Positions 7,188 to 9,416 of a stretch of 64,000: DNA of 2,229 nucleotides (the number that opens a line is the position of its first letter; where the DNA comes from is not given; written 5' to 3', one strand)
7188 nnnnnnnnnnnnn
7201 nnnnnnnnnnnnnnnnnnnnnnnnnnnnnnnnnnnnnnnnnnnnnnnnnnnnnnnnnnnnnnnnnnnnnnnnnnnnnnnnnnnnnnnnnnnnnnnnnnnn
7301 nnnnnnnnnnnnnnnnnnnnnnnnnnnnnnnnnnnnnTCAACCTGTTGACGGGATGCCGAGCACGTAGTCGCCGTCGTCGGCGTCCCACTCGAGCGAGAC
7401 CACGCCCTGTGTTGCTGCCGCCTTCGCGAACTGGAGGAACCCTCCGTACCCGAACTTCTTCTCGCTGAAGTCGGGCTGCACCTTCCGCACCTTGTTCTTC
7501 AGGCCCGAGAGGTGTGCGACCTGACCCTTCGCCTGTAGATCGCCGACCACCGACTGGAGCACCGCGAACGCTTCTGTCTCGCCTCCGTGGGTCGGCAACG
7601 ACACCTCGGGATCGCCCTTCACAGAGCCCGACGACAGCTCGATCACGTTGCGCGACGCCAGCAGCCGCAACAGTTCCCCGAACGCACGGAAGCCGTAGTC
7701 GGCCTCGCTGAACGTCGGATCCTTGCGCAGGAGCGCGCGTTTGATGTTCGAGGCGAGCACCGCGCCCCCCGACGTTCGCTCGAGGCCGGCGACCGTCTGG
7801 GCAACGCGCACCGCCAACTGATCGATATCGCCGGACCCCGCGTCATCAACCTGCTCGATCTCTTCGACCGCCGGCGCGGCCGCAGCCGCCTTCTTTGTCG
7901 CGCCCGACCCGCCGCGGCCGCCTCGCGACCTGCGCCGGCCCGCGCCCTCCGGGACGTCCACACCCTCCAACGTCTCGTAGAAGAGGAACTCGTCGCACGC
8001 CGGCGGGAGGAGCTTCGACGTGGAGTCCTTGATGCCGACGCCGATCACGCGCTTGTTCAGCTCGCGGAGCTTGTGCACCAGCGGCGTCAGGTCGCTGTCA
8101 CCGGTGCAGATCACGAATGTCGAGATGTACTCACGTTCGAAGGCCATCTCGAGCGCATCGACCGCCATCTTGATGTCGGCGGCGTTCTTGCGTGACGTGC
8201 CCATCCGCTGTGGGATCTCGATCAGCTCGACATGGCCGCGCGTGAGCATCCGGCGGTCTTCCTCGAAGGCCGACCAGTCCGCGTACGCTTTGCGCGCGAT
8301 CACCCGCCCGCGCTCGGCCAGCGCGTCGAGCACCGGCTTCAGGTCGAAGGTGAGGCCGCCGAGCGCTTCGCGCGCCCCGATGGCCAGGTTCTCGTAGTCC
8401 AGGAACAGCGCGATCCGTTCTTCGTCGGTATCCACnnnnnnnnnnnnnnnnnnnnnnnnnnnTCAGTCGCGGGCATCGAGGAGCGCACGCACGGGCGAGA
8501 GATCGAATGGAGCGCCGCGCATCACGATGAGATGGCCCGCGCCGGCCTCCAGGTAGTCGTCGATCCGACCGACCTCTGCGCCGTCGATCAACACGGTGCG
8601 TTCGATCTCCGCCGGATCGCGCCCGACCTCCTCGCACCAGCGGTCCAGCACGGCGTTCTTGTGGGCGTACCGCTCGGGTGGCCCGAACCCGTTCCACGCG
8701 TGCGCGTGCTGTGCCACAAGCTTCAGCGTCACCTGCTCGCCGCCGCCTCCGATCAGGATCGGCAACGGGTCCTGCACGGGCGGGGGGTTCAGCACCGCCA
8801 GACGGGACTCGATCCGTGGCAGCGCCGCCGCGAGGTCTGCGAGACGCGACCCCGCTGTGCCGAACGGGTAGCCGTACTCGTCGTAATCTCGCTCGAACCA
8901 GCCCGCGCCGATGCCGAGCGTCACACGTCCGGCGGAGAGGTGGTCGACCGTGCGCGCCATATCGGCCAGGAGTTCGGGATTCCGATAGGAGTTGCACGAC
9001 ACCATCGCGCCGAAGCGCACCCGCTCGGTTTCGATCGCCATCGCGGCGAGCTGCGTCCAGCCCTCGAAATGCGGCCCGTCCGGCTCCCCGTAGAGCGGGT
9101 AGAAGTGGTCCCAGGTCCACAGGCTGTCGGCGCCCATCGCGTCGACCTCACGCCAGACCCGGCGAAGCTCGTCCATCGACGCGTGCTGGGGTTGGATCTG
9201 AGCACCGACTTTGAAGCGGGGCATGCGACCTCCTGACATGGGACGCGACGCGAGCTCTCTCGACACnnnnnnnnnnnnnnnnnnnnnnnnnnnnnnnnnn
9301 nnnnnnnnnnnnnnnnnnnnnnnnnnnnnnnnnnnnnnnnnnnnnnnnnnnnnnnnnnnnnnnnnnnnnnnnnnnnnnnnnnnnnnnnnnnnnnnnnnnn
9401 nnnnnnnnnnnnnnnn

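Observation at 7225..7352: Four evenly phased CGTCA-N6-TGACG palindromes upstream of the PLP-decarboxylase gene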

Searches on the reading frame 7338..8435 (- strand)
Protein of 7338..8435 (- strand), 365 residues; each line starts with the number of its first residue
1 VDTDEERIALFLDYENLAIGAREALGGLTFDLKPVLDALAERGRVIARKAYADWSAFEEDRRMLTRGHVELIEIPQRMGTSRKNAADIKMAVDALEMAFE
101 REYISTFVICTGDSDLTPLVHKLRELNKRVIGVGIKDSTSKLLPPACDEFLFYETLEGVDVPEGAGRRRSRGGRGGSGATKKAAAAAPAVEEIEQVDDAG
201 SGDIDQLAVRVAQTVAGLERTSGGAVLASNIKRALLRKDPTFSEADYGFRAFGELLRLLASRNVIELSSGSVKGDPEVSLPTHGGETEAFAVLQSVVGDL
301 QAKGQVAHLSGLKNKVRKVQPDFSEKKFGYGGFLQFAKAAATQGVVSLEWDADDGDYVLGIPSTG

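Call 7: search_protein_families(library=pfam, proteins=[window:7338-8435:-])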
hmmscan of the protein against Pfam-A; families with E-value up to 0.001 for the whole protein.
window:7338-8435:- (365 aa): 2 families
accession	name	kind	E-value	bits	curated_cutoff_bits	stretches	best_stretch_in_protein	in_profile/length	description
PF01936.24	NYN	-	3.6e-32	112.3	24.2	1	7-153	1-144/145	NYN domain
PF12872.13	OST-HTH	-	9.9e-09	35.4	23.8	0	293-339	13-54/71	OST-HTH/LOTUS domain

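Call 20: find_encoding_contigs(protein=window:7338-8435:-, flank=10000, max_places=10)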
Protein window:7338-8435:- (365 aa): no gene with exactly this product is on record in the collection.

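Call 22: find_homologous_proteins(query=window:7338-8435:-, max_evalue=1e-20)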
Query window:7338-8435:- (365 aa): 6177 proteins with E <= 1e-20 among 8000 candidates; the best 120 are listed.
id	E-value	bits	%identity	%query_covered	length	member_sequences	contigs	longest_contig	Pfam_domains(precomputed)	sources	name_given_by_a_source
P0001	2.3e-229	779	98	100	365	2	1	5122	PF12872.14,PF01936.25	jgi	jgi:NYN domain/OST-HTH/LOTUS domain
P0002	3.7e-206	702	88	100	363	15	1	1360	PF12872.14,PF01936.25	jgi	-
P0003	2.1e-204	696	88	100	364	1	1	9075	PF12872.14,PF01936.25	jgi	jgi:uncharacterized LabA/DUF88 family protein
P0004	1.5e-203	694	87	99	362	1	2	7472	PF12872.14,PF01936.25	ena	-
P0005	2.0e-203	693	87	99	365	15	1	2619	PF12872.14,PF01936.25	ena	-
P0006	2.4e-203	693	87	99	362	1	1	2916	PF12872.14,PF01936.25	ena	-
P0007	7.4e-203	691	86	99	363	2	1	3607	PF12872.14,PF01936.25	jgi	-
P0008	8.1e-203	691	87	100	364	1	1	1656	PF12872.14,PF01936.25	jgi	jgi:NYN domain/OST-HTH/LOTUS domain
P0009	3.0e-201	686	87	99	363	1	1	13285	PF12872.14,PF01936.25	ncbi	-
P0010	3.9e-201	686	86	99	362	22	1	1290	PF12872.14,PF01936.25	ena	-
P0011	1.5e-200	684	86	99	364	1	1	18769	PF12872.14,PF01936.25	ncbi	-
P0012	3.2e-200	683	85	99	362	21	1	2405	PF12872.14,PF01936.25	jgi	jgi:uncharacterized LabA/DUF88 family protein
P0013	4.0e-200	682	86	99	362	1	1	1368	PF12872.14,PF01936.25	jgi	jgi:hypothetical protein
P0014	5.0e-199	679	84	99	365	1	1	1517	PF12872.14,PF01936.25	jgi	-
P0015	5.9e-199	679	85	99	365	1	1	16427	PF12872.14,PF01936.25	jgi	jgi:hypothetical protein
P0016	7.3e-199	678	85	99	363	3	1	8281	PF12872.14,PF01936.25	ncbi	-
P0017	1.8e-195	667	83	99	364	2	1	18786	PF12872.14,PF01936.25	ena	-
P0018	4.1e-195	666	85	99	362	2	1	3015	PF12872.14,PF01936.25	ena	-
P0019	6.2e-195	665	84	99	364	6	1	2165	PF12872.14,PF01936.25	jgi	-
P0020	1.2e-194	664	83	99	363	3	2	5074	PF12872.14,PF01936.25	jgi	-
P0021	1.4e-194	664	85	99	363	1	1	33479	PF12872.14,PF01936.25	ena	-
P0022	2.3e-194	663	84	99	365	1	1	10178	PF12872.14,PF01936.25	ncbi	ncbi:MAG TPA: NYN domain-containing protein [Actinomycetota bacterium]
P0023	9.7e-194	661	84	99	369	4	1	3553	PF12872.14,PF01936.25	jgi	-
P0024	1.4e-193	661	83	99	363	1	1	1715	PF12872.14,PF01936.25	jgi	jgi:hypothetical protein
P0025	2.7e-193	660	83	99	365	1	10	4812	PF12872.14,PF01936.25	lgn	-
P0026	3.8e-193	659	83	99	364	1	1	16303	PF12872.14,PF01936.25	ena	-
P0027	6.1e-193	659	84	99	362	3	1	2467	PF12872.14,PF01936.25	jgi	jgi:hypothetical protein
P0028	2.7e-192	657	84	99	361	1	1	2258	PF12872.14,PF01936.25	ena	-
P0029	3.0e-192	657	84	99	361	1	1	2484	PF12872.14,PF01936.25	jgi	jgi:uncharacterized LabA/DUF88 family protein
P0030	3.8e-192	656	81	99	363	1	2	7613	PF12872.14,PF01936.25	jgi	jgi:uncharacterized LabA/DUF88 family protein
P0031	5.9e-192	656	82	99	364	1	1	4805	PF12872.14,PF01936.25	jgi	jgi:uncharacterized LabA/DUF88 family protein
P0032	1.1e-191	655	83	99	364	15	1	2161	PF12872.14,PF01936.25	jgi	-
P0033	1.5e-191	654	83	99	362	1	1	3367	PF12872.14,PF01936.25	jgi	jgi:hypothetical protein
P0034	1.9e-191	654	83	99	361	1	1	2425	PF12872.14,PF01936.25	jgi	jgi:uncharacterized LabA/DUF88 family protein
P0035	2.4e-191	654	82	99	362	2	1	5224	PF12872.14,PF01936.25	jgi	jgi:uncharacterized LabA/DUF88 family protein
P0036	2.9e-191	653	83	99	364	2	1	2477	PF12872.14,PF01936.25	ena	-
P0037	3.2e-191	653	84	99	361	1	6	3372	PF12872.14,PF01936.25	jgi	jgi:uncharacterized LabA/DUF88 family protein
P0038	3.6e-191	653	84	99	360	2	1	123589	PF12872.14,PF01936.25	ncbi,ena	-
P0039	3.7e-191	653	82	99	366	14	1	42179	PF12872.14,PF01936.25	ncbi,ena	-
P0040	4.2e-191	653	84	99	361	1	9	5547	PF12872.14,PF01936.25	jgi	jgi:uncharacterized LabA/DUF88 family protein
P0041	5.2e-191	652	84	99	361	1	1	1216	PF12872.14,PF01936.25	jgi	jgi:uncharacterized LabA/DUF88 family protein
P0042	5.5e-191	652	84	99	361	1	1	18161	PF12872.14,PF01936.25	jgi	jgi:uncharacterized LabA/DUF88 family protein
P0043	5.6e-191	652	83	99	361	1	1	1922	PF12872.14,PF01936.25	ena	-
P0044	9.6e-191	652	82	99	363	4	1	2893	PF12872.14,PF01936.25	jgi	jgi:hypothetical protein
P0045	1.5e-190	651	83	99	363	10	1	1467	PF12872.14,PF01936.25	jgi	jgi:uncharacterized LabA/DUF88 family protein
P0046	1.5e-190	651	81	99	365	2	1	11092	PF12872.14,PF01936.25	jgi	jgi:hypothetical protein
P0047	1.5e-190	651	82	99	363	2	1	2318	PF12872.14,PF01936.25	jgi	-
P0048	1.6e-190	651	81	99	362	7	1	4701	PF12872.14,PF01936.25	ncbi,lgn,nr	ncbi:MAG TPA: NYN domain-containing protein [Acidimicrobiales bacterium]|nr:NYN domain-containing pr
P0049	2.7e-190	650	83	99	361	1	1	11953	PF12872.14,PF01936.25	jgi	jgi:uncharacterized LabA/DUF88 family protein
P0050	3.9e-190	650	81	99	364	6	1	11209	PF12872.14,PF01936.25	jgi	jgi:NYN domain/OST-HTH/LOTUS domain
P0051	5.1e-190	649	83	99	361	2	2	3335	PF12872.14,PF01936.25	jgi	jgi:uncharacterized LabA/DUF88 family protein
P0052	5.9e-190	649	83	99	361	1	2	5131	PF12872.14,PF01936.25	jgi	jgi:hypothetical protein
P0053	7.5e-190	649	82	99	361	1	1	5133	PF12872.14,PF01936.25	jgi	jgi:uncharacterized LabA/DUF88 family protein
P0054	9.2e-190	648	83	99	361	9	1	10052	PF12872.14,PF01936.25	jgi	jgi:uncharacterized LabA/DUF88 family protein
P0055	9.9e-190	648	82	99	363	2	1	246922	PF12872.14,PF01936.25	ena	-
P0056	1.1e-189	648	83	99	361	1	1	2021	PF12872.14,PF01936.25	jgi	jgi:uncharacterized LabA/DUF88 family protein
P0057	1.4e-189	648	83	99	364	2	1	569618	PF12872.14,PF01936.25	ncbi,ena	-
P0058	2.1e-189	647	83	99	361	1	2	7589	PF12872.14,PF01936.25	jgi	jgi:uncharacterized LabA/DUF88 family protein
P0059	2.4e-189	647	82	99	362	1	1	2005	PF12872.14,PF01936.25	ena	-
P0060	2.8e-189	647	81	99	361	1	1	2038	PF12872.14,PF01936.25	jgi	jgi:uncharacterized LabA/DUF88 family protein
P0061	3.2e-189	647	83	99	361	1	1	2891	PF12872.14,PF01936.25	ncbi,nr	ncbi:MAG: NYN domain-containing protein [Actinomycetota bacterium]|nr:NYN domain-containing protein 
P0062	3.4e-189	646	81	99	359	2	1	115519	PF12872.14,PF01936.25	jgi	jgi:NYN domain/OST-HTH/LOTUS domain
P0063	3.9e-189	646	80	99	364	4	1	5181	PF12872.14,PF01936.25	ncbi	ncbi:MAG: NYN domain-containing protein [Actinomycetota bacterium]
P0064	4.1e-189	646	82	99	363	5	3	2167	PF12872.14,PF01936.25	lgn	-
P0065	4.5e-189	646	81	99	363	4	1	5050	PF12872.14,PF01936.25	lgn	-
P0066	5.6e-189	646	81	99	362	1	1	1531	PF12872.14,PF01936.25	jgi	jgi:NYN domain/OST-HTH/LOTUS domain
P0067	6.5e-189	646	83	99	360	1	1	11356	PF12872.14,PF01936.25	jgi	jgi:uncharacterized LabA/DUF88 family protein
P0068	8.5e-189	645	82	99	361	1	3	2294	PF12872.14,PF01936.25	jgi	jgi:uncharacterized LabA/DUF88 family protein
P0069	1.2e-188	645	80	99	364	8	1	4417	PF12872.14,PF01936.25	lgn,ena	-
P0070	1.4e-188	644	83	99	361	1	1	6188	PF12872.14,PF01936.25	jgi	jgi:uncharacterized LabA/DUF88 family protein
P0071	4.3e-188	643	80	99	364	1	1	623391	PF12872.14,PF01936.25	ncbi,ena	-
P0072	4.7e-188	643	81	99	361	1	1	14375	PF12872.14,PF01936.25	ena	-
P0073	7.3e-188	642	81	99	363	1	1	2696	PF12872.14,PF01936.25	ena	-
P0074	1.4e-187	641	82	99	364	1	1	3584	PF12872.14,PF01936.25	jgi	jgi:uncharacterized LabA/DUF88 family protein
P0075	2.3e-187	640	80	99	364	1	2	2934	PF12872.14,PF01936.25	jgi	jgi:uncharacterized LabA/DUF88 family protein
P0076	2.6e-187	640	81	99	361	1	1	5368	PF12872.14,PF01936.25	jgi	-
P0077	3.8e-187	640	81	99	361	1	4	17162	PF12872.14,PF01936.25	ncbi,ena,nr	ncbi:MAG TPA: NYN domain-containing protein [Actinomycetota bacterium]|nr:NYN domain-containing prot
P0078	4.1e-187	640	80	99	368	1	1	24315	PF12872.14,PF01936.25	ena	-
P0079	4.7e-187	639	81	99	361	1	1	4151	PF12872.14,PF01936.25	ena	-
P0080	4.8e-187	639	81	99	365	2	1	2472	PF12872.14,PF01936.25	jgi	jgi:NYN domain/OST-HTH/LOTUS domain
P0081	4.9e-187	639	81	96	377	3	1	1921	PF12872.14,PF01936.25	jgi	-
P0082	5.6e-187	639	81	99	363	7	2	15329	PF12872.14,PF01936.25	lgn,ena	-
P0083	1.0e-186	638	81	99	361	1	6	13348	PF12872.14,PF01936.25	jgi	-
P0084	1.7e-186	638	80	99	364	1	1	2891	PF12872.14,PF01936.25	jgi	jgi:uncharacterized LabA/DUF88 family protein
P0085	3.4e-186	637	81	99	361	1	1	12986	PF12872.14,PF01936.25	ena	-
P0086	3.8e-186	636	79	99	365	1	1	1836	PF12872.14,PF01936.25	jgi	jgi:hypothetical protein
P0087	3.8e-186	636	81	99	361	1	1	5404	PF12872.14,PF01936.25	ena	-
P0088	5.0e-186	636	80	100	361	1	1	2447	PF12872.14,PF01936.25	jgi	-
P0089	6.1e-186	636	81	99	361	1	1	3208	PF12872.14,PF01936.25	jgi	-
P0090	6.3e-186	636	81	99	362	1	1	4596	PF12872.14,PF01936.25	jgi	jgi:uncharacterized LabA/DUF88 family protein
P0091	7.3e-186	636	80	100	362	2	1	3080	PF12872.14,PF01936.25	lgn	-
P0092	1.6e-185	634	81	99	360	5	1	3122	PF12872.14,PF01936.25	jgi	jgi:uncharacterized LabA/DUF88 family protein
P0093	1.8e-185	634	81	99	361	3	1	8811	PF12872.14,PF01936.25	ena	-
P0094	2.7e-185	634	80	99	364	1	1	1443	PF12872.14,PF01936.25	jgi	jgi:uncharacterized LabA/DUF88 family protein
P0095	4.6e-185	633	80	99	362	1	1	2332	PF12872.14,PF01936.25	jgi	jgi:uncharacterized LabA/DUF88 family protein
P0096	4.8e-185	633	79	99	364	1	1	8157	PF12872.14,PF01936.25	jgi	jgi:uncharacterized LabA/DUF88 family protein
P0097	6.5e-185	632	79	99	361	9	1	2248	PF12872.14,PF01936.25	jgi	jgi:hypothetical protein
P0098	1.2e-184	632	81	99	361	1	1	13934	PF12872.14,PF01936.25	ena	-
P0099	2.4e-184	631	81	99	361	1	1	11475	PF12872.14,PF01936.25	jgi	jgi:uncharacterized LabA/DUF88 family protein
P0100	2.4e-184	631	81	97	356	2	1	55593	PF12872.14,PF01936.25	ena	-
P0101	2.7e-184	630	78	99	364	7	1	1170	PF12872.14,PF01936.25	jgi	jgi:uncharacterized LabA/DUF88 family protein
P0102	2.7e-184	630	79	99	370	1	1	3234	PF12872.14,PF01936.25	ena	-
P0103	8.2e-184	629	80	99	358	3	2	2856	PF12872.14,PF01936.25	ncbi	-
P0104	1.3e-183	628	78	99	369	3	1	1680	PF12872.14,PF01936.25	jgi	-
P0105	1.4e-183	628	79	99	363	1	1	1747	PF12872.14,PF01936.25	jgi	jgi:hypothetical protein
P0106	1.9e-183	628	80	100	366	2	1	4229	PF12872.14,PF01936.25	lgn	-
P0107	2.2e-183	627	81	99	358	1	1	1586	PF12872.14,PF01936.25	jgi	jgi:uncharacterized LabA/DUF88 family protein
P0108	2.3e-183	627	80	99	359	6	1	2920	PF12872.14,PF01936.25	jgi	jgi:uncharacterized LabA/DUF88 family protein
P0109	9.6e-183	625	80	99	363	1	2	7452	PF12872.14,PF01936.25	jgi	jgi:uncharacterized LabA/DUF88 family protein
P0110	2.4e-182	624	79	99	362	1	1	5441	PF12872.14,PF01936.25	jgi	jgi:uncharacterized LabA/DUF88 family protein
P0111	2.6e-181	621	79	99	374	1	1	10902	PF12872.14,PF01936.25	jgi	jgi:hypothetical protein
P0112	3.9e-181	620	78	99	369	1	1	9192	PF12872.14,PF01936.25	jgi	jgi:uncharacterized LabA/DUF88 family protein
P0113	7.6e-181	619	78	99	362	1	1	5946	PF12872.14,PF01936.25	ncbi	ncbi:MAG TPA: NYN domain-containing protein [Actinomycetota bacterium]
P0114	3.1e-180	617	78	99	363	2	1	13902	PF12872.14,PF01936.25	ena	-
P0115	1.1e-179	615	79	99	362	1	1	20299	PF12872.14,PF01936.25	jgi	jgi:uncharacterized LabA/DUF88 family protein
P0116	4.0e-178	610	78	99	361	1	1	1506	PF12872.14,PF01936.25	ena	-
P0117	6.0e-178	609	76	99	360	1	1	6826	PF12872.14,PF01936.25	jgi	jgi:uncharacterized LabA/DUF88 family protein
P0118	7.8e-178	609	78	99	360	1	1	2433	PF12872.14,PF01936.25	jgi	jgi:uncharacterized LabA/DUF88 family protein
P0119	1.4e-177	608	78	99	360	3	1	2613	PF12872.14,PF01936.25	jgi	jgi:hypothetical protein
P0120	1.2e-176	605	78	99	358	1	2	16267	PF12872.14,PF01936.25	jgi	jgi:uncharacterized LabA/DUF88 family protein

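Call 23: find_encoding_contigs(protein=P0001, flank=5000, max_places=4)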
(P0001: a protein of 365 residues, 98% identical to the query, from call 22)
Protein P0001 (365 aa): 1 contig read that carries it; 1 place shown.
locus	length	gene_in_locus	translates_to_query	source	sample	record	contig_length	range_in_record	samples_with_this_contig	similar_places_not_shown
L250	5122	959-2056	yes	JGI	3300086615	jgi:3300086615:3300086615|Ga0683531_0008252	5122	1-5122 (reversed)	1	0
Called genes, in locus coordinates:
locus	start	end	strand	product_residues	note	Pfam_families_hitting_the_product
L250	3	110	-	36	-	?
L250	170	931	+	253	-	PF00296:Bac_luciferase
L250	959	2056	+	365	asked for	PF01936:NYN, PF12872:OST-HTH (faint)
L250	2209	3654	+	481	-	PF00282:Pyridoxal_deC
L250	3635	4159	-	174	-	-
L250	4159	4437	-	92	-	-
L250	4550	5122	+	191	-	?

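Call 24: find_encoding_contigs(protein=P0003, flank=5000, max_places=4)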
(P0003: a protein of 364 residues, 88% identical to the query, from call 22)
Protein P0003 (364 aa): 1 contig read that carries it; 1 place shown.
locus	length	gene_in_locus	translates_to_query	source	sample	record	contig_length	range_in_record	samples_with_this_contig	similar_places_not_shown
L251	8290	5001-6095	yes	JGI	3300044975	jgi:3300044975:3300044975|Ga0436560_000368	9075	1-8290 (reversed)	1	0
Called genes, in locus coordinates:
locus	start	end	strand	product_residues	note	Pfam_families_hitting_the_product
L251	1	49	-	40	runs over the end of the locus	-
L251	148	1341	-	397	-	PF00817:IMS, PF11798:IMS_HHH (faint), PF11799:IMS_C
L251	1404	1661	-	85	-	PF10387:DUF2442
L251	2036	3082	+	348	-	PF00248:Aldo_ket_red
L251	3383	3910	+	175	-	-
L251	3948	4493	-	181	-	-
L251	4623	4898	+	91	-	-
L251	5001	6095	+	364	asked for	PF01936:NYN, PF12872:OST-HTH (faint)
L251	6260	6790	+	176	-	-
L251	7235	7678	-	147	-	-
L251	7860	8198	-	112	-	-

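Call 25: find_encoding_contigs(protein=P0009, flank=5000, max_places=4)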
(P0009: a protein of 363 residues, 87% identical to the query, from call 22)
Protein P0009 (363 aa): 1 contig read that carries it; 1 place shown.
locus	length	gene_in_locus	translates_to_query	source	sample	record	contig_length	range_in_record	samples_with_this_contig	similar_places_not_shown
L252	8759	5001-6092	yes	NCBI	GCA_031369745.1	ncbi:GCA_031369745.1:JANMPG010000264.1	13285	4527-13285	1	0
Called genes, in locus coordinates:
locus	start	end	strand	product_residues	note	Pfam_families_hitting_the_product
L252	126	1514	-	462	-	PF16656:Pur_ac_phosph_N, PF00149:Metallophos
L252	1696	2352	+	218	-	PF08378:NERD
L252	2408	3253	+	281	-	PF04199:Cyclase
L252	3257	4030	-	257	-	PF01061:ABC2_membrane, PF12698:ABC2_membrane_3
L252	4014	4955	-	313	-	PF00005:ABC_tran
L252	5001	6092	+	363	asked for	PF01936:NYN, PF12872:OST-HTH (faint)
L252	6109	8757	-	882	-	?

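Call 38: search_protein_families(library=pfam, proteins=[L250:3635-4159:-, L250:4159-4437:-], max_evalue=0.01)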
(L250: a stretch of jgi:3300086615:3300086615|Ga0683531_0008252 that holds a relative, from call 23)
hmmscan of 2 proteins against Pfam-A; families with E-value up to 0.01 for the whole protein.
L250:3635-4159:- (174 aa): 6 families
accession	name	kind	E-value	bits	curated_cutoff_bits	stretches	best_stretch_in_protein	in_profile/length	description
PF13191.12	AAA_16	-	0.00022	22.2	32.6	1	8-35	25-52/167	AAA ATPase domain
PF03308.22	MeaB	-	0.00027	20.5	23.1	1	6-44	32-70/273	Methylmalonyl Co-A mutase-associated GTPase MeaB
PF13555.12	AAA_29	-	0.00047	20.3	27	1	9-28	24-43/61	P-loop containing region of AAA domain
PF00004.35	AAA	-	0.0015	19.4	21.2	1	10-43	1-34/131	ATPase family associated with various cellular activities (AAA)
PF03266.21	NTPase_1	-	0.0022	18.3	23.9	1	10-39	2-31/168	NTPase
PF05673.19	DUF815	-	0.0034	17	23.8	1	5-37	51-83/249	Protein of unknown function (DUF815)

L250:4159-4437:- (92 aa): 0 families

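Call 45: search_protein_families(library=ncbifam, proteins=[window:7338-8435:-, L250:3635-4159:-, L250:4159-4437:-], max_evalue=0.001)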
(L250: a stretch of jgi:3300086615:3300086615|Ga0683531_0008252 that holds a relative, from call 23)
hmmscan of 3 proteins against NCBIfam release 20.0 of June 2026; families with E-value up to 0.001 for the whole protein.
window:7338-8435:- (365 aa): 1 family
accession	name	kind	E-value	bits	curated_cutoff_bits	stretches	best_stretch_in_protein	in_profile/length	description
TIGR00288.1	TIGR00288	hypoth_equivalog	1.3e-05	25.1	178.45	1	85-148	88-150/160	TIGR00288 family NYN domain-containing protein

L250:3635-4159:- (174 aa): 2 families
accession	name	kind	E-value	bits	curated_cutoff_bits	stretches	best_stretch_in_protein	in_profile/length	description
NF038208.1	garosamine_AAA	equivalog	3.1e-05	23.7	170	1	10-129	3-116/167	Gar/GrdA family gentamicin resistance ATP-binding protein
TIGR00750.1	lao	equivalog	0.00045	19.4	240.75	1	5-44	32-71/300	methylmalonyl Co-A mutase-associated GTPase MeaB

L250:4159-4437:- (92 aa): 0 families

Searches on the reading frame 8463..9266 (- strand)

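Call 7: search_protein_families(library=pfam, proteins=[window:8463-9266:-])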
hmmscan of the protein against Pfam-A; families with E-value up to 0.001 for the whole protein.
window:8463-9266:- (267 aa): 1 family
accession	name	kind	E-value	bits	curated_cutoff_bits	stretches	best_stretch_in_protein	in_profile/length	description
PF00296.26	Bac_luciferase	-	2.8e-32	112.8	27.9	1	18-226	9-225/314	Luciferase-like monooxygenase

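Call 45: search_protein_families(library=ncbifam, proteins=[window:8463-9266:-], max_evalue=0.001)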
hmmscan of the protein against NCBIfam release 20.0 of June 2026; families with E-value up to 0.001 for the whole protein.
window:8463-9266:- (267 aa): 25 families
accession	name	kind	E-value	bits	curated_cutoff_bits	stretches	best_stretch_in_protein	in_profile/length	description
TIGR03856.1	F420_MSMEG_2906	subfamily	2.1e-102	341.9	243.7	1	19-267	2-249/249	LLM class F420-dependent oxidoreductase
TIGR03560.1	F420_Rv1855c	subfamily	6.5e-60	202.7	231.4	2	23-149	5-132/227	TIGR03560 family F420-dependent LLM class oxidoreductase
TIGR03619.1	F420_Rv2161c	subfamily_domain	2.2e-32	112.6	166.9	1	37-248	3-245/247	TIGR03619 family F420-dependent LLM class oxidoreductase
TIGR03621.1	F420_MSMEG_2516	subfamily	7.7e-27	94.2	213.15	1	19-189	2-171/295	TIGR03621 family F420-dependent LLM class oxidoreductase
TIGR03571.1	lucif_BA3436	subfamily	8.9e-19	67.9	303.9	1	27-214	26-225/304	TIGR03571 family LLM class oxidoreductase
TIGR03559.1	F420_Rv3520c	subfamily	4.6e-12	45.6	335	1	37-121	18-92/325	LLM class F420-dependent oxidoreductase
TIGR03557.1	F420_G6P_family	subfamily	8.3e-12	44.9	210.4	1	30-122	11-103/316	TIGR03557 family F420-dependent LLM class oxidoreductase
NF002619.0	PRK02271.1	equivalog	1.9e-10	40.6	276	1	20-122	3-95/329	5,10-methylenetetrahydromethanopterin reductase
TIGR04465.1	ArgArg_F420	equivalog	1.3e-08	34.4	470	1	33-123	61-151/364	F420-dependent hydroxymycolic acid dehydrogenase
TIGR04021.1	LLM_DMSO2_sfnG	equivalog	2.1e-08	34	382.95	1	45-136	41-129/350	dimethylsulfone monooxygenase SfnG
TIGR03555.1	F420_mer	equivalog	1.2e-07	31.5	348.7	1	70-137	41-107/325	5,10-methylenetetrahydromethanopterin reductase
TIGR03857.1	F420_MSMEG_2249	hypoth_equivalog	2.7e-07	30.1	218.4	1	74-123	47-96/329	TIGR03857 family LLM class F420-dependent oxidoreductase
TIGR03564.1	F420_MSMEG_4879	subfamily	3.4e-07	30.2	234.25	1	67-147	24-104/265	TIGR03564 family F420-dependent LLM class oxidoreductase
NF001939.1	PRK00719.1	subfamily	6.5e-07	28.5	510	0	69-122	55-107/373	alkanesulfonate monooxygenase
TIGR03565.1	alk_sulf_monoox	equivalog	1e-06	28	518.2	0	68-123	54-108/346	FMNH2-dependent alkanesulfonate monooxygenase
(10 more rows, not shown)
